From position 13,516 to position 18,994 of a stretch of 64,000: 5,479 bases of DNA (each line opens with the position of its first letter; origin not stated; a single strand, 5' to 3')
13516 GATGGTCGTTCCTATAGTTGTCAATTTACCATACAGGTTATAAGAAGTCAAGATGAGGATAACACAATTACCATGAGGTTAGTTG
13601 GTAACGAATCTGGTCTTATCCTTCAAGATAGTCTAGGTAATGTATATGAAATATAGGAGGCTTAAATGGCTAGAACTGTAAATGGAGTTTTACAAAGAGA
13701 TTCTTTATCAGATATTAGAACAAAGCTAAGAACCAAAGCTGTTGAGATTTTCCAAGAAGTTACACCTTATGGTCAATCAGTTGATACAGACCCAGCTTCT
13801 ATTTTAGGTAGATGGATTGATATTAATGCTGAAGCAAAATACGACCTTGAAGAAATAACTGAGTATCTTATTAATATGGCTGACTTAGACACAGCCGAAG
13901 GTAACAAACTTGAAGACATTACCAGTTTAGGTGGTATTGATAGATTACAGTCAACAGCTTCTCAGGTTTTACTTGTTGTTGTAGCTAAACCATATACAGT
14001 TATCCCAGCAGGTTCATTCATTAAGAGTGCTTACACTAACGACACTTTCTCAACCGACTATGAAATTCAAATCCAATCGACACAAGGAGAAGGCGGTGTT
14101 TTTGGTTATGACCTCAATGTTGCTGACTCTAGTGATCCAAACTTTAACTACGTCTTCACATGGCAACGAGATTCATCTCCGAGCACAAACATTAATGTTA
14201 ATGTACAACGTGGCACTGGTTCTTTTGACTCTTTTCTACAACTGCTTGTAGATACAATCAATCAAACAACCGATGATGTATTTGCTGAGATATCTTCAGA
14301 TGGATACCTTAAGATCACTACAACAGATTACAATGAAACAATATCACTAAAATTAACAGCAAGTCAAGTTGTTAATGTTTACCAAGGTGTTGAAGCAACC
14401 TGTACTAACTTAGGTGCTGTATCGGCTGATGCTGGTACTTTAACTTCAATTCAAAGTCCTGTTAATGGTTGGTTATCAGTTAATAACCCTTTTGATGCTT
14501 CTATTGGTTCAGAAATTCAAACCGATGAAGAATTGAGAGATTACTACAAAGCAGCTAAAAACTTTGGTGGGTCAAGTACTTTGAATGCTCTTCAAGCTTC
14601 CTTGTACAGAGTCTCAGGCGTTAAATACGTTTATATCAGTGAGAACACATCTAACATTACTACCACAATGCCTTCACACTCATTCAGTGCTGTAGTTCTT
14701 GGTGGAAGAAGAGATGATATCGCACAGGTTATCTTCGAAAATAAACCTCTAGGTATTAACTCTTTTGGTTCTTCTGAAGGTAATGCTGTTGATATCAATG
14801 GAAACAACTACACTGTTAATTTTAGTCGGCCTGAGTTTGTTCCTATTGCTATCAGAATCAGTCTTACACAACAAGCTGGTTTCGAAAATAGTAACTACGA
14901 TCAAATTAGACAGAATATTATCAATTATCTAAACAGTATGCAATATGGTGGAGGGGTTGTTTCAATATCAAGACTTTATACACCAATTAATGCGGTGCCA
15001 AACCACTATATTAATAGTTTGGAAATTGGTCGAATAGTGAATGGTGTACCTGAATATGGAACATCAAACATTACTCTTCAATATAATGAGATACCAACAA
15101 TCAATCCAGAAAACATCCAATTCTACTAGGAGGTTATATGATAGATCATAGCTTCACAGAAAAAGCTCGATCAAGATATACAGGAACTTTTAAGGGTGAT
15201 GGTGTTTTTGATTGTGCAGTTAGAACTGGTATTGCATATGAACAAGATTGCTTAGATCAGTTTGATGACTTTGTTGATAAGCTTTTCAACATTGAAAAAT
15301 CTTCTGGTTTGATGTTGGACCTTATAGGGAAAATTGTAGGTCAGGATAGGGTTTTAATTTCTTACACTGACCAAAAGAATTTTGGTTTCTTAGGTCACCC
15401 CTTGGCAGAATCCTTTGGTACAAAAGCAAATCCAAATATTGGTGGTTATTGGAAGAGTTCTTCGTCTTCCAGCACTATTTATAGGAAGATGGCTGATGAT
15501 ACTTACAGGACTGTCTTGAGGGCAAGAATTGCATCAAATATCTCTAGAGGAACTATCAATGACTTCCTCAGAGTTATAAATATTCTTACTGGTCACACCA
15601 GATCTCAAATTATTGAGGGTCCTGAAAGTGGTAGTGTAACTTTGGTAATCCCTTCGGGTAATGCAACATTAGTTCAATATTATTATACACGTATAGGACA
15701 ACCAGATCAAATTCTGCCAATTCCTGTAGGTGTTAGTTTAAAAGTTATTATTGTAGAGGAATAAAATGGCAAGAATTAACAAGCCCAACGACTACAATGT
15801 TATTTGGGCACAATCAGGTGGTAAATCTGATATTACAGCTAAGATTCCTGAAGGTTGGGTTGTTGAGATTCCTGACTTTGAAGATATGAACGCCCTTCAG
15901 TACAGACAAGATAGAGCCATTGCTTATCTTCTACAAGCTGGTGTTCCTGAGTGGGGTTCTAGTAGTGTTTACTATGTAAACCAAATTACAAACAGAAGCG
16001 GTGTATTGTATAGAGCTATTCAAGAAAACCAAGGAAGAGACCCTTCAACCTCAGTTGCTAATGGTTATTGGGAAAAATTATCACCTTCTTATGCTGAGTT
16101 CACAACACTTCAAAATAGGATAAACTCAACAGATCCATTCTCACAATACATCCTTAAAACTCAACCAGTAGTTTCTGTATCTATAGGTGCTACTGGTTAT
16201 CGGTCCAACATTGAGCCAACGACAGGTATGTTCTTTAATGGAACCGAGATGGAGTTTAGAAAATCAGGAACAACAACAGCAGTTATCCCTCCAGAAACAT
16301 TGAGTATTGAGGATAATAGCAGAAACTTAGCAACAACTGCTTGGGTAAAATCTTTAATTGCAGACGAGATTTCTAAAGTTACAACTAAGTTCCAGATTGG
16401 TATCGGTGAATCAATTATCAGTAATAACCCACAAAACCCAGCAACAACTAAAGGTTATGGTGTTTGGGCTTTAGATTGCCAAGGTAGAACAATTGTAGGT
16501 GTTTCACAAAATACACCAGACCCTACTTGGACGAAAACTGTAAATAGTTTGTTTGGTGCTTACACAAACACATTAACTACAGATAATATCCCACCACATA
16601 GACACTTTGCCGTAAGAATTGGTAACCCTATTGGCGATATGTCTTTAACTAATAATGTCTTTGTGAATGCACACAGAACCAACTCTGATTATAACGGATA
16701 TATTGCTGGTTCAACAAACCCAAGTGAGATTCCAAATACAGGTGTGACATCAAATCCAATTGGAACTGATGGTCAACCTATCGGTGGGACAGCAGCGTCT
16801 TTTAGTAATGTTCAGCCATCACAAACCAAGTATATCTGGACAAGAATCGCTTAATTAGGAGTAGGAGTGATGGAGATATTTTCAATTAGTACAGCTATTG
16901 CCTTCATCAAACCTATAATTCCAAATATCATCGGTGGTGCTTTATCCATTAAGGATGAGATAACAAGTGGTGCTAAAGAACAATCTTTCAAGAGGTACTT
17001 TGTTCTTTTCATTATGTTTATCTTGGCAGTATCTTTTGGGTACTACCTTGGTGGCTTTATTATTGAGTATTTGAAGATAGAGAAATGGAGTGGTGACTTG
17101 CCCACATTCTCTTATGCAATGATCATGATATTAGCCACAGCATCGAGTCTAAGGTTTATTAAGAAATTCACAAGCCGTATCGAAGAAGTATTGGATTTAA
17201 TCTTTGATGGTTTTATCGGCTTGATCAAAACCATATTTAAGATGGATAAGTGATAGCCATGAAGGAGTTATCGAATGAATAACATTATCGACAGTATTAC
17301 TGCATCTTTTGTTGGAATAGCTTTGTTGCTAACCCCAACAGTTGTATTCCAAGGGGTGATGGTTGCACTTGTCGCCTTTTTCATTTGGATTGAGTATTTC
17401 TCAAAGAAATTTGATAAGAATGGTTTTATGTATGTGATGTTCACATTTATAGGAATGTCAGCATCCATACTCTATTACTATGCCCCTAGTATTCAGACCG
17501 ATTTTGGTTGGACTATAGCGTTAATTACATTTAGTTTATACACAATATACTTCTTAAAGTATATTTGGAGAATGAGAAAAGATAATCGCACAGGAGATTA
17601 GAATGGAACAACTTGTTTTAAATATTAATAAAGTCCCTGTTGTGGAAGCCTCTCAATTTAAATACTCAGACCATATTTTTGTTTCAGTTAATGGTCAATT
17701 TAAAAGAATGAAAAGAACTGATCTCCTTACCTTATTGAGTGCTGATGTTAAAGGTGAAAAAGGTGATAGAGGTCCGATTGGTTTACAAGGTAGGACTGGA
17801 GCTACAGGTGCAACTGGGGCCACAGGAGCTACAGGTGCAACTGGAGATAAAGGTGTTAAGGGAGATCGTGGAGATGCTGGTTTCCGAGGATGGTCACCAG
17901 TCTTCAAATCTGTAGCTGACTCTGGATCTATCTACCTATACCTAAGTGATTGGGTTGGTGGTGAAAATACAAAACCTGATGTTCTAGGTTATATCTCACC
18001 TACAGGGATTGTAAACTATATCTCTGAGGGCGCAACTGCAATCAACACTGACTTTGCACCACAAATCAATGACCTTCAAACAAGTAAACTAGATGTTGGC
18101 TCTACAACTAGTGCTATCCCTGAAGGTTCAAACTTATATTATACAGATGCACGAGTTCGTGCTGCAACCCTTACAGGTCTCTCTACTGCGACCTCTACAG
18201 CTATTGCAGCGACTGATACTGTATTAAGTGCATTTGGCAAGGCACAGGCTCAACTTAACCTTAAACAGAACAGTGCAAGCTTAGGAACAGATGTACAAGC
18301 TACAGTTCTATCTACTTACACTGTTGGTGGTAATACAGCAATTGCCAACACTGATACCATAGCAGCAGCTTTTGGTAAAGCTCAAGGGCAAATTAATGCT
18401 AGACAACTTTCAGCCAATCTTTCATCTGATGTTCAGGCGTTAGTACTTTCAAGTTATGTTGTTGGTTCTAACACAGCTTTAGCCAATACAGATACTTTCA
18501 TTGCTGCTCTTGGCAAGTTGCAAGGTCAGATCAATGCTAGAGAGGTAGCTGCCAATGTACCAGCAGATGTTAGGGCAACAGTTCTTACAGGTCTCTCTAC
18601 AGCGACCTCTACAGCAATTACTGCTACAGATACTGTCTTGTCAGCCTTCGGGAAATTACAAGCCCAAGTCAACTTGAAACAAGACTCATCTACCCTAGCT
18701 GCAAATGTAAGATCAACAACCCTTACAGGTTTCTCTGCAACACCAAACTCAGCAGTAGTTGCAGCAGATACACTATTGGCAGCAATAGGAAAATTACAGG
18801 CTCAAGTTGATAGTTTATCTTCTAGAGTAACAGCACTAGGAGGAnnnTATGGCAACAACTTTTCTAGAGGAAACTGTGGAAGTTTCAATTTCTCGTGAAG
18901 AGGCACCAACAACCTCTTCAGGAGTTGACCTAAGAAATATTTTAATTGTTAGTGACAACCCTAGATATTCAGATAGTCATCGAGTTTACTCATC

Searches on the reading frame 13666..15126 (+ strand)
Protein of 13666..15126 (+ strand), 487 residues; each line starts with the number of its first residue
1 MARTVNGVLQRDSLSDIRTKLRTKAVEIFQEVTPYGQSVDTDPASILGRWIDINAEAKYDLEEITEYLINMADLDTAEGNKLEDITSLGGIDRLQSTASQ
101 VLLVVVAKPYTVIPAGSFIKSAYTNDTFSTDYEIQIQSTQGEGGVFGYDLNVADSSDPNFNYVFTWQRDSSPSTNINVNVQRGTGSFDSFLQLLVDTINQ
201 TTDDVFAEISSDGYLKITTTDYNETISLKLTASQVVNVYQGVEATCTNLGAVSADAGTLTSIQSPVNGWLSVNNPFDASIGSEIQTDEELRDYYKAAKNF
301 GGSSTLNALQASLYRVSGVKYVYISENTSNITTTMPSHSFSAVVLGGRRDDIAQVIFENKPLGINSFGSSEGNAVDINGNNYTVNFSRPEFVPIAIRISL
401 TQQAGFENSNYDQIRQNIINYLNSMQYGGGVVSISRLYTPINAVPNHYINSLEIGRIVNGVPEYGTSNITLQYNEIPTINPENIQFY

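Call 27: search_protein_families(library=pfam, proteins=[window:13666-15126:+], max_evalue=0.01)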
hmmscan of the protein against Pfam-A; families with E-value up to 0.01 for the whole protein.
window:13666-15126:+ (487 aa): 1 family
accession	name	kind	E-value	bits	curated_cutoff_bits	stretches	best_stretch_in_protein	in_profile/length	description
PF04865.19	Baseplate_J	-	1.8e-08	34.4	21.1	1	237-327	62-156/255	Baseplate J-like protein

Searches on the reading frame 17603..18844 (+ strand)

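Call 27: search_protein_families(library=pfam, proteins=[window:17603-18844:+], max_evalue=0.01)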
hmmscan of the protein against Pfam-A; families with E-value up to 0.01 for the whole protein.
window:17603-18844:+ (414 aa): 1 family
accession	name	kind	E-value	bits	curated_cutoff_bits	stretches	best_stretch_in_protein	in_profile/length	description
PF01391.23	Collagen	-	3.3e-08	33.6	27.2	1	50-96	3-49/60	Collagen triple helix repeat (20 copies)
